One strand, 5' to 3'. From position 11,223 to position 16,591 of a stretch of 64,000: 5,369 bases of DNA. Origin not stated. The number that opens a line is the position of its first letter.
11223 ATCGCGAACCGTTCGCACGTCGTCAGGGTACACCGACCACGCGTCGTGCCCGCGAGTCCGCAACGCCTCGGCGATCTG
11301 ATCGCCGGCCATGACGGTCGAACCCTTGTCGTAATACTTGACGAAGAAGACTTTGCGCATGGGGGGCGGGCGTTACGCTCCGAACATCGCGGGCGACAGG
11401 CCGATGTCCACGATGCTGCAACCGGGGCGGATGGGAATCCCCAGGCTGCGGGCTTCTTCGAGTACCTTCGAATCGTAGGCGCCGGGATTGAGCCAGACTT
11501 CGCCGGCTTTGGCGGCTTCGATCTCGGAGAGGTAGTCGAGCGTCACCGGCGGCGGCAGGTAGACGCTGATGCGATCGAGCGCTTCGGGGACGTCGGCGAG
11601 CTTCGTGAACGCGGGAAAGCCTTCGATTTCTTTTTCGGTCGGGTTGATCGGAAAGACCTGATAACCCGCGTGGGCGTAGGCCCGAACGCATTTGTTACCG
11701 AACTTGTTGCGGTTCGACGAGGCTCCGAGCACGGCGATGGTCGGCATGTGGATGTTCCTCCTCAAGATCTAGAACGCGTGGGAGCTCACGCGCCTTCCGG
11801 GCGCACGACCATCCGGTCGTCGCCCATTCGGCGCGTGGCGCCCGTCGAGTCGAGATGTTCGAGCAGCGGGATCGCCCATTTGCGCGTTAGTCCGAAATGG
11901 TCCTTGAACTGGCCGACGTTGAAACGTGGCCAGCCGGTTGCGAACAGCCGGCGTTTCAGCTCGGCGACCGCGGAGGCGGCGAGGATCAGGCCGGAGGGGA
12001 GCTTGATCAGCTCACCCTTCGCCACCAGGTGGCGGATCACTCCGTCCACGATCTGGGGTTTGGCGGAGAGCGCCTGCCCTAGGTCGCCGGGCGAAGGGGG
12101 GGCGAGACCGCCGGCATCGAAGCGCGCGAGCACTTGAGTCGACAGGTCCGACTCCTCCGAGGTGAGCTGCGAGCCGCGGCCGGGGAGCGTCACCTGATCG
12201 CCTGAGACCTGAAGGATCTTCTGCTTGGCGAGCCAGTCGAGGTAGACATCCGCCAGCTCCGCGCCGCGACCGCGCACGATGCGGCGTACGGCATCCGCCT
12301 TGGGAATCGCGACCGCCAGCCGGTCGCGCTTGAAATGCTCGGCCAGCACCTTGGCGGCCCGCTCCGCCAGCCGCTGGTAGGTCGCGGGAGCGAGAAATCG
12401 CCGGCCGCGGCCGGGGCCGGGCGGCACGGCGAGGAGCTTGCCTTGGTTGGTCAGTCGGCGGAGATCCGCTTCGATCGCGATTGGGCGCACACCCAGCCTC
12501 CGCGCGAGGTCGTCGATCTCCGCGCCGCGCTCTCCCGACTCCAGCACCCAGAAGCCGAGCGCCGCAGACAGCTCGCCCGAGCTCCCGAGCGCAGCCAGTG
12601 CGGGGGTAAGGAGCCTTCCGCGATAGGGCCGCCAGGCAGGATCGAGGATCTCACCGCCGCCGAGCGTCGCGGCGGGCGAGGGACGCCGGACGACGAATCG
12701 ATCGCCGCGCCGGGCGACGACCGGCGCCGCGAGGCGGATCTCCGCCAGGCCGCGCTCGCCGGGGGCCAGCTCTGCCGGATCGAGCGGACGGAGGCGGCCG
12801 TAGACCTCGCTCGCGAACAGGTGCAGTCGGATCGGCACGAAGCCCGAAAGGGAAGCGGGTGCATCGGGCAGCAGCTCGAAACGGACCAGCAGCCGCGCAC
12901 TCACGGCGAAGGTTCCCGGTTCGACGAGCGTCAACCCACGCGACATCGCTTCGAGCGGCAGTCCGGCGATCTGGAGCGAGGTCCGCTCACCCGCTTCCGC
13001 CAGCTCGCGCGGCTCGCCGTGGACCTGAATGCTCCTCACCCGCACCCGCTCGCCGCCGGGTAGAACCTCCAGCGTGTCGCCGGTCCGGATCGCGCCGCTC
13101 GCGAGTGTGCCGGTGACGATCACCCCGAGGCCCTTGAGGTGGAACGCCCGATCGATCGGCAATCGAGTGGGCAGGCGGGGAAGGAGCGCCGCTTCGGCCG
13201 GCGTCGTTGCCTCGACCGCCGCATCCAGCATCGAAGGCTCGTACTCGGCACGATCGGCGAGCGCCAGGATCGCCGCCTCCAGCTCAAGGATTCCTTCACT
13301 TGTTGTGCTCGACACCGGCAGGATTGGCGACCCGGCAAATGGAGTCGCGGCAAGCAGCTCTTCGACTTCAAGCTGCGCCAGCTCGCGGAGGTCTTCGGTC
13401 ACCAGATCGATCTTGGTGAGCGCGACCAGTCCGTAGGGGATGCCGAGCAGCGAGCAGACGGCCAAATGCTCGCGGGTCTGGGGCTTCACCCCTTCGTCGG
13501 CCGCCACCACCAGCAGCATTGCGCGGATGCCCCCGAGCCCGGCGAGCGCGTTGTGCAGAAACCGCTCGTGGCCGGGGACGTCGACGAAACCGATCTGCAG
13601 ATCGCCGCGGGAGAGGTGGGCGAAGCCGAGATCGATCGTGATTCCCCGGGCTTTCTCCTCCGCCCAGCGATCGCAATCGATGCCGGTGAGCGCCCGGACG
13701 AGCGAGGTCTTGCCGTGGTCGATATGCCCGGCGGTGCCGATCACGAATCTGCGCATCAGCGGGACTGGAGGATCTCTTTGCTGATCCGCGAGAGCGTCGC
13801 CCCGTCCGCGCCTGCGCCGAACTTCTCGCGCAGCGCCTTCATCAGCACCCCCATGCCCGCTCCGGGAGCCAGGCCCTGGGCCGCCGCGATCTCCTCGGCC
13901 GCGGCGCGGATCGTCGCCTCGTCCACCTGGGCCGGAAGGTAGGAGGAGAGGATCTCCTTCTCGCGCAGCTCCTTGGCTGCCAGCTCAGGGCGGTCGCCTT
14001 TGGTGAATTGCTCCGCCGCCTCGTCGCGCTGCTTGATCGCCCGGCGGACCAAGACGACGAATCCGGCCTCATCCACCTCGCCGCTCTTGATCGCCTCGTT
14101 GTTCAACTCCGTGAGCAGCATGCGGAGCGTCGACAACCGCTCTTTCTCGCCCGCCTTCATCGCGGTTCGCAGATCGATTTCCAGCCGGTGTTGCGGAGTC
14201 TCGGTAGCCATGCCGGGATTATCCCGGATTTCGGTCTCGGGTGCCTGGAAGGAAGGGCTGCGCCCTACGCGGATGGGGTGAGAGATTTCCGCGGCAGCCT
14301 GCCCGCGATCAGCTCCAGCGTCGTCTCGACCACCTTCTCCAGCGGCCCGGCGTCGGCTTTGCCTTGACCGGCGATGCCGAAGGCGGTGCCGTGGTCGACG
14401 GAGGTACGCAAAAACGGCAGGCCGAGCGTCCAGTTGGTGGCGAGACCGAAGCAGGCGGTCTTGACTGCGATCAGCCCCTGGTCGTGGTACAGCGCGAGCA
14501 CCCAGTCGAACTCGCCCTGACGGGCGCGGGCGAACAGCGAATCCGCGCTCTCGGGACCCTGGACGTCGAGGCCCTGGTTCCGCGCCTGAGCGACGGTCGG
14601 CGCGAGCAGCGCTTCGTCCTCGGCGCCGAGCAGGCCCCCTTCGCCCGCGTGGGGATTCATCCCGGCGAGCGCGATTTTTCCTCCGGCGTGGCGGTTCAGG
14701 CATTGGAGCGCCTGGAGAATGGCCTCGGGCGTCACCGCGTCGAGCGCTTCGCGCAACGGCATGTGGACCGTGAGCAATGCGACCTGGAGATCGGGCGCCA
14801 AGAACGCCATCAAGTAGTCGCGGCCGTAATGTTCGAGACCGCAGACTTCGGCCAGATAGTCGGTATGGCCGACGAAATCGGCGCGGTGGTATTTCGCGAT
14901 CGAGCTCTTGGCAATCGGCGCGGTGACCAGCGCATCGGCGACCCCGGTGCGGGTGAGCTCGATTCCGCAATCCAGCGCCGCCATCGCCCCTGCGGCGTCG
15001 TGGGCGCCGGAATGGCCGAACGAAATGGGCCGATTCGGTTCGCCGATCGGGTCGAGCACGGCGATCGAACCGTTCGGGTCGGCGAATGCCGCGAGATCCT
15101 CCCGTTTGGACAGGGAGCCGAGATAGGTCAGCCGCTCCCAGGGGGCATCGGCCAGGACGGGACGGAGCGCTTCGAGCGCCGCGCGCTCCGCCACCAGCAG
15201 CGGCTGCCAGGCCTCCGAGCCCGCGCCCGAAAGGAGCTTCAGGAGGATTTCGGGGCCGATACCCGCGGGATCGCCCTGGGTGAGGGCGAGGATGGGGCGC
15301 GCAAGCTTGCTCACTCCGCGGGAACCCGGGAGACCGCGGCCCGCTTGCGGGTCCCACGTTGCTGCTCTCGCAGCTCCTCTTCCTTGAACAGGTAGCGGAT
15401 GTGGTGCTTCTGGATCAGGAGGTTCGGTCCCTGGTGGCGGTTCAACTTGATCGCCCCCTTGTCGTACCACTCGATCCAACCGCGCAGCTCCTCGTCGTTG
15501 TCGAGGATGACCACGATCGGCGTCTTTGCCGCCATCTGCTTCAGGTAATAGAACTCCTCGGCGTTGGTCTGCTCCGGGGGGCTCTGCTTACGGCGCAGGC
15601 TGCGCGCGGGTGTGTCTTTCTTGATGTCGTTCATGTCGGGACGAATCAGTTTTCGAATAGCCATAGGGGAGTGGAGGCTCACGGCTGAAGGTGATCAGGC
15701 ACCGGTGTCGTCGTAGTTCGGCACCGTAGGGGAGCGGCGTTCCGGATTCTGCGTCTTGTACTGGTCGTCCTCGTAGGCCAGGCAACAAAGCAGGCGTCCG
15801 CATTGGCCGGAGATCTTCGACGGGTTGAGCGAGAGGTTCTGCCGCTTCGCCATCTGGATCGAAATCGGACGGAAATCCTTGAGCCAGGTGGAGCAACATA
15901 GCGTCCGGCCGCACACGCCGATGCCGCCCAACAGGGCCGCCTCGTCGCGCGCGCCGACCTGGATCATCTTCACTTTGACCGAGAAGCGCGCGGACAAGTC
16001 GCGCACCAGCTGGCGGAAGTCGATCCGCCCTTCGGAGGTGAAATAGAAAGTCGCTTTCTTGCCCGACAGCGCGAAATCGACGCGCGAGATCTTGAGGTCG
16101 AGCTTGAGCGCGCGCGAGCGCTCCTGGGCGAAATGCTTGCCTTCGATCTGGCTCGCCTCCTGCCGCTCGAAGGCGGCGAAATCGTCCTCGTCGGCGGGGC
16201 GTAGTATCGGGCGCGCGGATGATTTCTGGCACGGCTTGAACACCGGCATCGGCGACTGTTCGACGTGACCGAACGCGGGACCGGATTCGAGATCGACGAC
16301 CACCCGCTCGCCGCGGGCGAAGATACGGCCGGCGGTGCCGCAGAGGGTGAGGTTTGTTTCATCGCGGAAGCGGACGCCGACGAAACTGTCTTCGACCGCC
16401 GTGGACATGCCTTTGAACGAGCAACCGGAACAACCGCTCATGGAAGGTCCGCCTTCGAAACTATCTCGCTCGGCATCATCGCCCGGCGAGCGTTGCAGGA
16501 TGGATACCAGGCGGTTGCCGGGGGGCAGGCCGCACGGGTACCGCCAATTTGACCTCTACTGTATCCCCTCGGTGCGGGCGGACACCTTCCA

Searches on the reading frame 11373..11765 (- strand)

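Call 72: search_protein_families(library=pfam, proteins=[window:11373-11765:-], max_evalue=0.0001)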
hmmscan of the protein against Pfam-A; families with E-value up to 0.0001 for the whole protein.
window:11373-11765:- (130 aa): 1 family
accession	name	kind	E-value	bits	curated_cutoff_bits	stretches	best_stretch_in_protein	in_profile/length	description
PF13380.12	CoA_binding_2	-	3.8e-29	101.9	22.8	1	9-120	2-114/116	CoA binding domain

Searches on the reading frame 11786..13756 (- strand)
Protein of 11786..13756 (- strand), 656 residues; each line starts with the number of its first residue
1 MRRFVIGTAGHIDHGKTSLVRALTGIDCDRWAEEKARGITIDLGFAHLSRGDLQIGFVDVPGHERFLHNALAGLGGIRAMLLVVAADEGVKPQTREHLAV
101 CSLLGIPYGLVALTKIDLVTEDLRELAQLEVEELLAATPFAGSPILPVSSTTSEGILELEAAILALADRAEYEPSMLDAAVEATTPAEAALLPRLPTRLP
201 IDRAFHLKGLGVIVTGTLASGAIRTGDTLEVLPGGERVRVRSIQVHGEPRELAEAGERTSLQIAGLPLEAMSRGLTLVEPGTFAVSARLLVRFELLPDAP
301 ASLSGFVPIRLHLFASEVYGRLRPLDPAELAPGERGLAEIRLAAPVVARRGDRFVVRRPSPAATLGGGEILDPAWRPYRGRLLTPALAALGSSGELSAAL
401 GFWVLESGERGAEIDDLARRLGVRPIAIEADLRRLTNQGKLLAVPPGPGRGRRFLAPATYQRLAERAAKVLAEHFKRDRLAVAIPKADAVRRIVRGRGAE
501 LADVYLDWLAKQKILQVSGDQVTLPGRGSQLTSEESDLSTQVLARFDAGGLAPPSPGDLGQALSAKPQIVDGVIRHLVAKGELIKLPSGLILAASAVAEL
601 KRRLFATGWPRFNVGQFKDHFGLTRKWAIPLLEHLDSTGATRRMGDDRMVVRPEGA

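Call 9: search_protein_families(library=ncbifam, proteins=[window:11786-13756:-], max_evalue=0.001)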
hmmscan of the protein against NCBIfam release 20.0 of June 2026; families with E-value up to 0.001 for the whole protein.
window:11786-13756:- (656 aa): 32 families (the best 25 are shown)
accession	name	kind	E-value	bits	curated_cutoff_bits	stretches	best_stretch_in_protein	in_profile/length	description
TIGR00475.1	selB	equivalog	6e-101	338.9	242.25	1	5-650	2-579/581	selenocysteine-specific translation elongation factor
NF009373.0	PRK12736.1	subfamily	9.4e-38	130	452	1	5-368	14-387/394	elongation factor Tu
NF008969.0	PRK12317.1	subfamily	1.7e-37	129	502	1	29-332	61-361/426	elongation factor 1-alpha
TIGR00485.1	EF-Tu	equivalog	8.6e-37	126.8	522.4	1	5-369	14-388/394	elongation factor Tu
NF009372.0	PRK12735.1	subfamily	5.7e-36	124.2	479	1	5-368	14-389/396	elongation factor Tu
NF000766.0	PRK00049.1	subfamily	1.3e-35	122.9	449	1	5-368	14-389/396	elongation factor Tu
NF003077.0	PRK04000.1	equivalog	7.5e-35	120.9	315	2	54-236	86-258/412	translation initiation factor IF-2 subunit gamma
TIGR03680.1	eif2g_arch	equivalog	9.6e-35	120.6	514.5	2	54-236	82-254/407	translation initiation factor IF-2 subunit gamma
TIGR00483.1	EF-1_alpha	equivalog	2.6e-28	98.6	540.1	1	28-274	60-305/427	translation elongation factor EF-1 subunit alpha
TIGR02034.1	CysN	subfamily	4.9e-23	81.8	336.1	1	31-264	58-285/406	sulfate adenylyltransferase, large subunit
TIGR00487.1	IF-2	equivalog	4.2e-22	78.6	424.4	1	4-266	88-328/587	translation initiation factor IF-2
NF004035.0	PRK05506.1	subfamily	3.4e-21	75.1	715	1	29-280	80-323/632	bifunctional sulfate adenylyltransferase subunit 1/adenylylsulfate kinase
NF003478.0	PRK05124.1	equivalog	4.4e-21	75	590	1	31-264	85-312/475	sulfate adenylyltransferase subunit CysN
NF009381.0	PRK12740.1-5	subfamily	1.6e-12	46.6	583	1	28-126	49-146/692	elongation factor G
TIGR00231.1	small_GTP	domain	1.8e-11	44.1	42.5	1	1-137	1-142/164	GTP-binding protein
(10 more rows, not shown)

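Call 72: search_protein_families(library=pfam, proteins=[window:11786-13756:-], max_evalue=0.0001)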
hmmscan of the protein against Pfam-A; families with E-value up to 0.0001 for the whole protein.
window:11786-13756:- (656 aa): 5 families
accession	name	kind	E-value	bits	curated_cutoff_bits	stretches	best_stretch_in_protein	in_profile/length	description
PF00009.33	GTP_EFTU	-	6.1e-32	111.2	26.5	1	5-165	5-184/188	Elongation factor Tu GTP binding domain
PF09107.17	SelB-wing_3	-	5.6e-16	58.2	23.2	1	610-649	7-46/47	Elongation factor SelB, winged helix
PF25461.1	Beta-barrel_SelB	-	1.5e-13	51.3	27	1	297-373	8-76/80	Selenocysteine-specific elongation factor, beta-barrel domain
PF03144.31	GTP_EFTU_D2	-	1.6e-09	38.5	30.3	1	211-277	1-72/73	Elongation factor Tu domain 2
PF01926.29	MMR_HSR1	-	9.2e-06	26.2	21.9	1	6-101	2-100/113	50S ribosome-binding GTPase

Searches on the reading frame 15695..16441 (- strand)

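Call 72: search_protein_families(library=pfam, proteins=[window:15695-16441:-], max_evalue=0.0001)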
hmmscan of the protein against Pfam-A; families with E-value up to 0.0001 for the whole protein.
window:15695-16441:- (248 aa): 1 family
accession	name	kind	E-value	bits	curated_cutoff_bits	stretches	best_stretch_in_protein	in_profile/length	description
PF04468.17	PSP1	-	9.5e-23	80.8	27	1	78-162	2-86/86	PSP1 C-terminal conserved region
